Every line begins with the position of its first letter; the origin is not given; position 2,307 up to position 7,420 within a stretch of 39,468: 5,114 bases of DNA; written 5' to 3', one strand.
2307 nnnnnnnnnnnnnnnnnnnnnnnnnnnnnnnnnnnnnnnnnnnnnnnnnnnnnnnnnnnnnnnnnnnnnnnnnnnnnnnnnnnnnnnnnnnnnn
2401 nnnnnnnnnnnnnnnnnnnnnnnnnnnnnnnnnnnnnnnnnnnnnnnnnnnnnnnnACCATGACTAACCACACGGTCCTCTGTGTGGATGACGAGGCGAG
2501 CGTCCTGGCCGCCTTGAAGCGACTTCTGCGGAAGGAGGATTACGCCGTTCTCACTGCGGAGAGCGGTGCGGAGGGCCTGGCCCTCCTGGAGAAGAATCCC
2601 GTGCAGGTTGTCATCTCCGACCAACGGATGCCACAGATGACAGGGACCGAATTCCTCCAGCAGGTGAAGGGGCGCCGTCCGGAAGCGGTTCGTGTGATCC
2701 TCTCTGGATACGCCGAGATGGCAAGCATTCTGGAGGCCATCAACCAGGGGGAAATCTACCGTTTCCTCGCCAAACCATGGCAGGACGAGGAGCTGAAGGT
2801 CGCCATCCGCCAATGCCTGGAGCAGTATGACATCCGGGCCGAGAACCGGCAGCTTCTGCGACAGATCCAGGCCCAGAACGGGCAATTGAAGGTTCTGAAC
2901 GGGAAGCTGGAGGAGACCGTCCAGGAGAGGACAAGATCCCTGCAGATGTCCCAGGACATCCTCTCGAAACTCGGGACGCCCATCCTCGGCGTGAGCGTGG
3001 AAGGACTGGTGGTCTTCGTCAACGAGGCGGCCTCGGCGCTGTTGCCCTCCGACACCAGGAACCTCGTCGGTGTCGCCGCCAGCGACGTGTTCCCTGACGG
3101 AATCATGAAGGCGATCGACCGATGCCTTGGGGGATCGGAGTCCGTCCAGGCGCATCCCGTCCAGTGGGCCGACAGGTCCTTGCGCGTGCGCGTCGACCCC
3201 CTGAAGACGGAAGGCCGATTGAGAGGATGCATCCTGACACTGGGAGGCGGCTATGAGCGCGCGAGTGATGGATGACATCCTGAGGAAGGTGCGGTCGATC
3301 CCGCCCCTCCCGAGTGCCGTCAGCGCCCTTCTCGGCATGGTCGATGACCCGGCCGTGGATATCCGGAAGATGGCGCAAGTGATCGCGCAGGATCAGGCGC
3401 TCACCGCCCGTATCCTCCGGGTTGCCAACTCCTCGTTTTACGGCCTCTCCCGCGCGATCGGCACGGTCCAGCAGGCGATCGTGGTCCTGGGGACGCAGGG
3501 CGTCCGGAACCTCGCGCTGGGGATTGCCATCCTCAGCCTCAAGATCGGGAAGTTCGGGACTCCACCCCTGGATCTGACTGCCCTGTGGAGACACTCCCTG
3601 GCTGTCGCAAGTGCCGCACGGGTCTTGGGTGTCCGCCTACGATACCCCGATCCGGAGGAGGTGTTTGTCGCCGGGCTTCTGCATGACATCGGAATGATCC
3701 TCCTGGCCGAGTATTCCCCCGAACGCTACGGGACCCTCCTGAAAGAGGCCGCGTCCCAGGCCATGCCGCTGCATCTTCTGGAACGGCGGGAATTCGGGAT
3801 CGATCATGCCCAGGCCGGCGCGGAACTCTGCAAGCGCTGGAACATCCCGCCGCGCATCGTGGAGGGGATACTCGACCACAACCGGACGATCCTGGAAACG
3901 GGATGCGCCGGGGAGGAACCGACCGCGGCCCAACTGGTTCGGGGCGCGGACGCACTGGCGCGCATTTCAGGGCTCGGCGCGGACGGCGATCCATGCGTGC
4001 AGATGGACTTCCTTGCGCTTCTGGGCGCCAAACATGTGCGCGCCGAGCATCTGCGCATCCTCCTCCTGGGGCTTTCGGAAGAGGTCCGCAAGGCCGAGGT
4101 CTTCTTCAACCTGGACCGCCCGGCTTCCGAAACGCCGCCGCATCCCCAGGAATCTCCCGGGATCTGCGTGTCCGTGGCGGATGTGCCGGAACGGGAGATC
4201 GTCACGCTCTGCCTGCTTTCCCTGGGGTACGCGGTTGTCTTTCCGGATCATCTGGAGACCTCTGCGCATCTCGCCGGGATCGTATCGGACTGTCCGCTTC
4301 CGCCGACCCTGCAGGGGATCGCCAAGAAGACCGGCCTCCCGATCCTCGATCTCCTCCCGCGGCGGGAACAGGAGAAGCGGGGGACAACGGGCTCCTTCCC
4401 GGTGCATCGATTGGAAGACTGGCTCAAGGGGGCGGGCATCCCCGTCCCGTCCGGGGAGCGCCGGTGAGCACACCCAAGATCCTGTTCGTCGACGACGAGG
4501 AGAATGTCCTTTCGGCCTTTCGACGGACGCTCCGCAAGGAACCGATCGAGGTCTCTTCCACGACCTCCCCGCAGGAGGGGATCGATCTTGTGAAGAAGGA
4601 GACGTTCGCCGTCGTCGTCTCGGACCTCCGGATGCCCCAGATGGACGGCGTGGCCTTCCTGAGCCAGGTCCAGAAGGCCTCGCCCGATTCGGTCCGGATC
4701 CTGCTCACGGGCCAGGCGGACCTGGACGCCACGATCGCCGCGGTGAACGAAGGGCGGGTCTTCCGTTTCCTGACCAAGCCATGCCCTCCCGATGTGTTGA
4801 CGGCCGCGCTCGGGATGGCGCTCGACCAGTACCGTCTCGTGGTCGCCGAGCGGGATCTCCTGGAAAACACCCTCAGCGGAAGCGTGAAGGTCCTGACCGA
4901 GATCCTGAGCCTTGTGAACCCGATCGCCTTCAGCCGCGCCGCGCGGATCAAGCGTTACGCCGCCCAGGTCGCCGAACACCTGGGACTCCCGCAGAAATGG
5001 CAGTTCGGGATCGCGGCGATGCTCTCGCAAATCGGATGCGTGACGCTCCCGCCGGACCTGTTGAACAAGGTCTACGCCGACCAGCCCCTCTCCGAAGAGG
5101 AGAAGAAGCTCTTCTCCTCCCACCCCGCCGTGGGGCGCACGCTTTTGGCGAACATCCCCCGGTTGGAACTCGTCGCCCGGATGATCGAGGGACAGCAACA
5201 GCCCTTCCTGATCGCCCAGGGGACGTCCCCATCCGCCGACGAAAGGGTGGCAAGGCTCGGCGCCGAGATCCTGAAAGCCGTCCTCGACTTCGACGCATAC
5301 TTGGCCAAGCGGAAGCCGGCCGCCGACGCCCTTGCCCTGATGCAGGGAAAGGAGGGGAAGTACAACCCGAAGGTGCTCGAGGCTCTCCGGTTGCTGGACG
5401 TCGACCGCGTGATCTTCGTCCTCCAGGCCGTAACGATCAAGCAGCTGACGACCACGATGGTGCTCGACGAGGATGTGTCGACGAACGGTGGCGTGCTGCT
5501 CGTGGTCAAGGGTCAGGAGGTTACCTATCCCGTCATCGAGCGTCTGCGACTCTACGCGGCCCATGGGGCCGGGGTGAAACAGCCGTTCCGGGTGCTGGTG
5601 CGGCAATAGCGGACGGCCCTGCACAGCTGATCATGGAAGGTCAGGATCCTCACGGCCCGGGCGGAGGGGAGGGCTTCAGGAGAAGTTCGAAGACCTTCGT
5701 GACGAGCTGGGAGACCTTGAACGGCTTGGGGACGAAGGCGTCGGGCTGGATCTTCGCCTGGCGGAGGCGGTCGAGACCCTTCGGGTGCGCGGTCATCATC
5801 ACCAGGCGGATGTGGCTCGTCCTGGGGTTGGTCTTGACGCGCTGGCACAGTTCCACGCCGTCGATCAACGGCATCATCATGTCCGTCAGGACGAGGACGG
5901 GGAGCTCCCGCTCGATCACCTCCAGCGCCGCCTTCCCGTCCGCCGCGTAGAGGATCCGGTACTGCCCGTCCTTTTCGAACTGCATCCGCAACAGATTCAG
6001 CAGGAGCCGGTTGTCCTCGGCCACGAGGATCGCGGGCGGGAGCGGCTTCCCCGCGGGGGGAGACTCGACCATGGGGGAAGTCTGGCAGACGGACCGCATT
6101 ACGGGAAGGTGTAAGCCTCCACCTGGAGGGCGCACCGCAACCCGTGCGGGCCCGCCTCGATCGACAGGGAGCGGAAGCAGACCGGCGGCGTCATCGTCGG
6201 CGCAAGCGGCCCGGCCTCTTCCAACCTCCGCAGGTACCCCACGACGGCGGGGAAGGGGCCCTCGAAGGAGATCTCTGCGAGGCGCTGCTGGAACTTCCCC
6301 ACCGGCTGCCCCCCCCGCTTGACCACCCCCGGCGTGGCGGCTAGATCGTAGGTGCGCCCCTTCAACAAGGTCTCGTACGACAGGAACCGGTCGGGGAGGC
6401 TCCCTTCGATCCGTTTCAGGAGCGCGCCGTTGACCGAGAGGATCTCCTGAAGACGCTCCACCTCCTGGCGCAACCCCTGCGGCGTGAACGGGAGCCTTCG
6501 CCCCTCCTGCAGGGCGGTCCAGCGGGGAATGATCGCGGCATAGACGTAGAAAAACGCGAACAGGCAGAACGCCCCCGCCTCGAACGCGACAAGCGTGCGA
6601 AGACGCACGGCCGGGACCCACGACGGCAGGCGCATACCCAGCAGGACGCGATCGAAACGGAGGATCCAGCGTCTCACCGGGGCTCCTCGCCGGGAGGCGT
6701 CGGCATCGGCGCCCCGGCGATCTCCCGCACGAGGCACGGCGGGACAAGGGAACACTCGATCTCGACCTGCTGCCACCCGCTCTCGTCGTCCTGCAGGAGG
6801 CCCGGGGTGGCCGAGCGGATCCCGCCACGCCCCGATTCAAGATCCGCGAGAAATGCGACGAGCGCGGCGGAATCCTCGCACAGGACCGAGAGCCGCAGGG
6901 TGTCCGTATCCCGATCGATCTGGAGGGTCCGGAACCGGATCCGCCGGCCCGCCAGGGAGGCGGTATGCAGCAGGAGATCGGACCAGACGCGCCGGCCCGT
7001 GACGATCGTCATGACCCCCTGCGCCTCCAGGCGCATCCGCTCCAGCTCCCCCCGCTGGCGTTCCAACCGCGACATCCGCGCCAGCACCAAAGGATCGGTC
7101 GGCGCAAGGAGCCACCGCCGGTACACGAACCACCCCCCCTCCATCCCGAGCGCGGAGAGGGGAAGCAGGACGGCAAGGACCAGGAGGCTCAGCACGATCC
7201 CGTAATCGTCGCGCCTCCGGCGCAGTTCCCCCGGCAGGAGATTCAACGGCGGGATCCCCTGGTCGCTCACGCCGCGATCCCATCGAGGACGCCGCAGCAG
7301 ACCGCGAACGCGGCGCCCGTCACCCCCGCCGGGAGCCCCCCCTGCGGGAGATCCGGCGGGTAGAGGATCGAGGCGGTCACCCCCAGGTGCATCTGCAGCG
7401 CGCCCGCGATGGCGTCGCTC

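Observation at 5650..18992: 14-gene hybrid type IV filament operon: T2SS-style pseudopilins with T4P-style PilMNO, and no retraction ATPase or peptidase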

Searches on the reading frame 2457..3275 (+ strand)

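Call 58: search_protein_families(library=pfam, max_evalue=0.01, proteins=[window:2457-3275:+])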
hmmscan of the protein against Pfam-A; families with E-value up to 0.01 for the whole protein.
window:2457-3275:+ (272 aa): 2 families
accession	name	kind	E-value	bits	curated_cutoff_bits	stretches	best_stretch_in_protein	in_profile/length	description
PF00072.30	Response_reg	-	6.8e-25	87.8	30.2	1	7-118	1-111/111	Response regulator receiver domain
PF08448.16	PAS_4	-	0.0048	17.6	23.1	0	175-261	7-101/110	PAS fold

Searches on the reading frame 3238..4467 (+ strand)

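Call 58: search_protein_families(library=pfam, max_evalue=0.01, proteins=[window:3238-4467:+])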
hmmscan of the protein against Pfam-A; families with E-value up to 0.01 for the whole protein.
window:3238-4467:+ (409 aa): 2 families
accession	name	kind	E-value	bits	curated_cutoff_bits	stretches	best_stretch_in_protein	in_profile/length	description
PF08668.18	HDOD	-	6.5e-61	205.7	22.9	1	21-215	1-194/196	HDOD domain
PF01966.28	HD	-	3e-12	47.3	22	1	117-242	2-115/116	HD domain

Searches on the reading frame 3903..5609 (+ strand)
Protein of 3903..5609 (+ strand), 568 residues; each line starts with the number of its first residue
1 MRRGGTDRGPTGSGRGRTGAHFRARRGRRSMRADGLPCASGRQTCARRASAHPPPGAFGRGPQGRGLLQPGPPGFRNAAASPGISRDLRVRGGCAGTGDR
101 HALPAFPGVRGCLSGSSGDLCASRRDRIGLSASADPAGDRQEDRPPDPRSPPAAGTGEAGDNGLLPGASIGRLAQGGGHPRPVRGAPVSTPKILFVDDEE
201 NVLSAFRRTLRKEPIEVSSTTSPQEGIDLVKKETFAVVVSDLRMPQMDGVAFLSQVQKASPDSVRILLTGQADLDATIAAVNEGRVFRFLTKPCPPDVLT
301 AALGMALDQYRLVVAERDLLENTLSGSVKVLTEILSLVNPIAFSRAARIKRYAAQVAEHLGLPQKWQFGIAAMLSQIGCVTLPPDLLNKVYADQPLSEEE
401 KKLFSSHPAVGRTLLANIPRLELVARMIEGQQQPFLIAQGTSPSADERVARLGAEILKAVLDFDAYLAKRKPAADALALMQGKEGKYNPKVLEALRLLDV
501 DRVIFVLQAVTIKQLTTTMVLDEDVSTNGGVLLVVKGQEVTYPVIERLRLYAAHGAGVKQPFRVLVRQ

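Call 11: search_protein_families(library=pfam, max_evalue=0.001, proteins=[window:3903-5609:+])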
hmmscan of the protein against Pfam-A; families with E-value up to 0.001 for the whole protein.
window:3903-5609:+ (568 aa): 2 families
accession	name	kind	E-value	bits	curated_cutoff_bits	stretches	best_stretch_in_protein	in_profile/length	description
PF13487.12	HD_5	-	3.1e-23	82.8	27.2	1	329-491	1-170/170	HD domain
PF00072.30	Response_reg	-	1.6e-21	77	30.2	1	193-303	1-110/111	Response regulator receiver domain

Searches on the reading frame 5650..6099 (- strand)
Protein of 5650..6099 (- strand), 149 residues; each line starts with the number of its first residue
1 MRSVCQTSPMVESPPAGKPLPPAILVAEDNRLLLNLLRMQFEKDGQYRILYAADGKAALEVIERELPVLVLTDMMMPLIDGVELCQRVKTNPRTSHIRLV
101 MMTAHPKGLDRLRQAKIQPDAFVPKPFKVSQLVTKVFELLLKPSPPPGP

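Call 8: search_protein_families(library=pfam, max_evalue=0.01, proteins=[window:5650-6099:-])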
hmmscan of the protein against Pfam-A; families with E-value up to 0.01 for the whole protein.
window:5650-6099:- (149 aa): 1 family
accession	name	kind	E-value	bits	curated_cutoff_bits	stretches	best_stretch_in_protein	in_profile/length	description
PF00072.30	Response_reg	-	3.9e-21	75.8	30.2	1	24-136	1-110/111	Response regulator receiver domain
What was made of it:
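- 5650..6099 (-): G14, stand-alone CheY-like receiver protein (149 aa) with the acidic pocket, phospho-acceptor Asp72, Thr102 and Lys125. Response_reg 3.9e-21 (call 8).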

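Call 10: search_protein_families(library=ncbifam, max_evalue=1, proteins=[window:5650-6099:-])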
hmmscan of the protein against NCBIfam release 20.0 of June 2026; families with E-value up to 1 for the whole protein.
window:5650-6099:- (149 aa): 95 families (the best 25 are shown)
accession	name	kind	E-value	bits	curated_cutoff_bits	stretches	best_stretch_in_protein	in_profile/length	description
NF007135.0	PRK09581.1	equivalog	9.4e-22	77.4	474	1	23-137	4-117/457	PleD family two-component system response regulator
TIGR02154.1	PhoB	equivalog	3.5e-21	75.6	296.2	1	23-140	4-120/226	phosphate regulon transcriptional regulator PhoB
NF040689.1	MtrAB_MtrA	equivalog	1.6e-18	66.9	300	1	24-136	1-109/219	MtrAB system response regulator MtrA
NF040534.1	resp_reg_YycF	equivalog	2.2e-18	66.4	340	1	24-136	3-111/231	response regulator YycF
NF041733.1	resp_reg_CseB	equivalog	3.7e-18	65.7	350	1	23-140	2-115/228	two-component system response regulator CseB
NF045944.1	ResRegRpaBCyano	equivalog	4.2e-18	65.6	330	1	25-139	1-111/229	response regulator transcription factor RpaB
NF007982.1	PRK10710.1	equivalog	4.5e-17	62.4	380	1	22-140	8-122/235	envelope stress response regulator BaeR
NF007005.1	PRK09468.1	equivalog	7.5e-17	61.5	331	1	24-140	6-119/237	osmolarity response regulator transcription factor OmpR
NF053854.1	RespRegPhoBBctds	equivalog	5.7e-16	58.6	270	1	24-140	1-115/225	two-component system response regulator PhoB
NF033120.0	vanR_FM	exception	7e-16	58.6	460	1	23-137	5-115/231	vancomycin resistance response regulator transcription factor, VanR-F/VanR-M family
NF033117.2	vanR_ACDEGLN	exception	9.6e-15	54.8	350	1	24-136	1-109/226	VanR-ABDEGLN family response regulator transcription factor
NF008199.0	PRK10955.1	equivalog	2.5e-14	53.7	341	1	24-140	4-115/232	envelope stress response regulator transcription factor CpxR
TIGR02875.1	spore_0_A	equivalog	2.1e-13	50.1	200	1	24-140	5-122/262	sporulation transcription factor Spo0A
NF046022.1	RespRegCpdRBruc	equivalog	3.3e-13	49.7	180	1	23-140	3-117/120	cell cycle two-component system response regulator CpdR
NF052596.1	RR_EAL_PvrR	equivalog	4.1e-13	48.7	580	1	23-105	5-85/398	response regulator cyclic di-GMP phosphodiesterase PvrR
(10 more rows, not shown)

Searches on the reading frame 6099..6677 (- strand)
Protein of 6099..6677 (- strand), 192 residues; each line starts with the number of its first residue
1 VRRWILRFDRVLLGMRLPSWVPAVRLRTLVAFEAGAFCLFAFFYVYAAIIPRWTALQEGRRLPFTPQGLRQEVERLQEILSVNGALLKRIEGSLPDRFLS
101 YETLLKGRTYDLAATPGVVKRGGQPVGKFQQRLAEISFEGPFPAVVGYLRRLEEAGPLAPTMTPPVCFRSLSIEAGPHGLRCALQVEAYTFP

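Call 8: search_protein_families(library=pfam, max_evalue=0.01, proteins=[window:6099-6677:-])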
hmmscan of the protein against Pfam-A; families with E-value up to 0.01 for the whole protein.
window:6099-6677:- (192 aa): 0 families

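Call 10: search_protein_families(library=ncbifam, max_evalue=1, proteins=[window:6099-6677:-])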
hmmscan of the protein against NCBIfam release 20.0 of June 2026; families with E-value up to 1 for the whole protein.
window:6099-6677:- (192 aa): 1 family
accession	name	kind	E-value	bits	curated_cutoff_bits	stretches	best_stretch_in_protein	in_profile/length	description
NF007513.0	PRK10117.1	equivalog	0.094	11.6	759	1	55-106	234-282/474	alpha,alpha-trehalose-phosphate synthase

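Call 23: search_protein_families(library=pfam, max_evalue=10, proteins=[window:6099-6677:-])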
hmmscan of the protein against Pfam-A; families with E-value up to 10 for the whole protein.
window:6099-6677:- (192 aa): 0 families

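Call 36: search_solved_structures(query=window:6099-6677:-, max_evalue=10)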
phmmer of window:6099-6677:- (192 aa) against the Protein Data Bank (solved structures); distinct sequences matched with E-value up to 10: 4.
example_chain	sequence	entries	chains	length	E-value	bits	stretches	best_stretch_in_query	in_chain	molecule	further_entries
6jak_A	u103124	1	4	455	0.97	12.5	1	48-106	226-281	Trehalose-6-phosphate synthase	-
1gz5_A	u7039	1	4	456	0.97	12.5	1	48-106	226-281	ALPHA-TREHALOSE-PHOSPHATE SYNTHASE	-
2wtx_A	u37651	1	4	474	1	12.5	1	48-106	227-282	ALPHA, ALPHA-TREHALOSE-PHOSPHATE SYNTHASE [UDP-FORMING]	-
1uqt_A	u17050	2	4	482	1.1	12.4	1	48-106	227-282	ALPHA, ALPHA-TREHALOSE-PHOSPHATE SYNTHASE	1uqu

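Call 56: predict_structure(protein=window:6099-6677:-)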
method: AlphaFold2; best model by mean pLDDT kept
length: 192 residues; sequences in the alignment: 1
mean_pLDDT: 39.3   pTM: 0.29
mean pLDDT of the five models: 39.3, 39.0, 37.0, 35.8, 35.5
residues with pLDDT >= 90: 0; 70-90: 0; 50-70: 12; < 50: 180
segments of 3 or more residues with pLDDT < 50: 1-37, 42-51, 53-60, 75-192
pLDDT, mean of each block of 10 residues (from residue 1): 29 36 36 47 46 45 51 49 41 35 32 30 37 39 36 38 40 37 42 40
secondary structure, 60 per line:
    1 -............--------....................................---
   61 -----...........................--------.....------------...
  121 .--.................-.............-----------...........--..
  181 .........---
elements in order: H2-13 H22-57 H66-92 H101-105 E118-121 E124-140 H142-154 E166-176 E179-189
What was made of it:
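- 6099..6677 (-): G13, PilO/GspM-like by topology only (192 aa): one membrane helix (32-50), a long helix, then two alpha-beta-beta units. Secondary-structure order from a low-confidence AlphaFold model, pLDDT 39 (call 56).
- On Type IVa pilus (T4aP): The AlphaFold model has pLDDT 39 (call 56).
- PilO is unsupported beyond topology, and the AlphaFold model is unusable (call 56).
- Tried and rejected: G13 alone gave pLDDT 39, so no fold search was run on it (call 56).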

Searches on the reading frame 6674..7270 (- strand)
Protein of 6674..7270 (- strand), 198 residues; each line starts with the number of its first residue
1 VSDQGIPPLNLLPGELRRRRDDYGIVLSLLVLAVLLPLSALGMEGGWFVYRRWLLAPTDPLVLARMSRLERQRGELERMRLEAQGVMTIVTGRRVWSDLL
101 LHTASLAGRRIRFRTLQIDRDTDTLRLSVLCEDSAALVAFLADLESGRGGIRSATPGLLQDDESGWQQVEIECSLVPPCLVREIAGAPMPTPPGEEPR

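Call 8: search_protein_families(library=pfam, max_evalue=0.01, proteins=[window:6674-7270:-])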
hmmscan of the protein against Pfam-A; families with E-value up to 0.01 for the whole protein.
window:6674-7270:- (198 aa): 0 families

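Call 10: search_protein_families(library=ncbifam, max_evalue=1, proteins=[window:6674-7270:-])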
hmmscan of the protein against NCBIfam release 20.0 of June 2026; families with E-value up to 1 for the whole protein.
window:6674-7270:- (198 aa): 0 families

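Call 23: search_protein_families(library=pfam, max_evalue=10, proteins=[window:6674-7270:-])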
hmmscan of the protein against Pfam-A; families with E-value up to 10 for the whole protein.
window:6674-7270:- (198 aa): 0 families

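Call 35: search_solved_structures(query=window:6674-7270:-, max_evalue=10)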
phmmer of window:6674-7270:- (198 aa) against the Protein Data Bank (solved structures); distinct sequences matched with E-value up to 10: 7.
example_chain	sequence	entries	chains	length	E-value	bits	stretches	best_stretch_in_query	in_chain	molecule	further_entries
6htq_c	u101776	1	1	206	0.93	12.5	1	66-123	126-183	30S ribosomal protein S3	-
8qcq_c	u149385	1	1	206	0.93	12.5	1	66-123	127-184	Small ribosomal subunit protein uS3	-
5njt_C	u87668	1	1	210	0.98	12.4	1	66-123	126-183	30S ribosomal protein S3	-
3j9w_AC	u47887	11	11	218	1.1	12.3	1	66-123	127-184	30S ribosomal protein uS3 | 30S ribosomal protein S3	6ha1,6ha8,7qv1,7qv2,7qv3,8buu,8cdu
7o5b_C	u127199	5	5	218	1.1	12.3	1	66-123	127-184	30S ribosomal protein S3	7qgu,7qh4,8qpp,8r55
26fb_F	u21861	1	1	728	1.2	12.2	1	66-135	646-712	Structural protein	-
9fy1_c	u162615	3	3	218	1.5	11.9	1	66-123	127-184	Small ribosomal subunit protein uS3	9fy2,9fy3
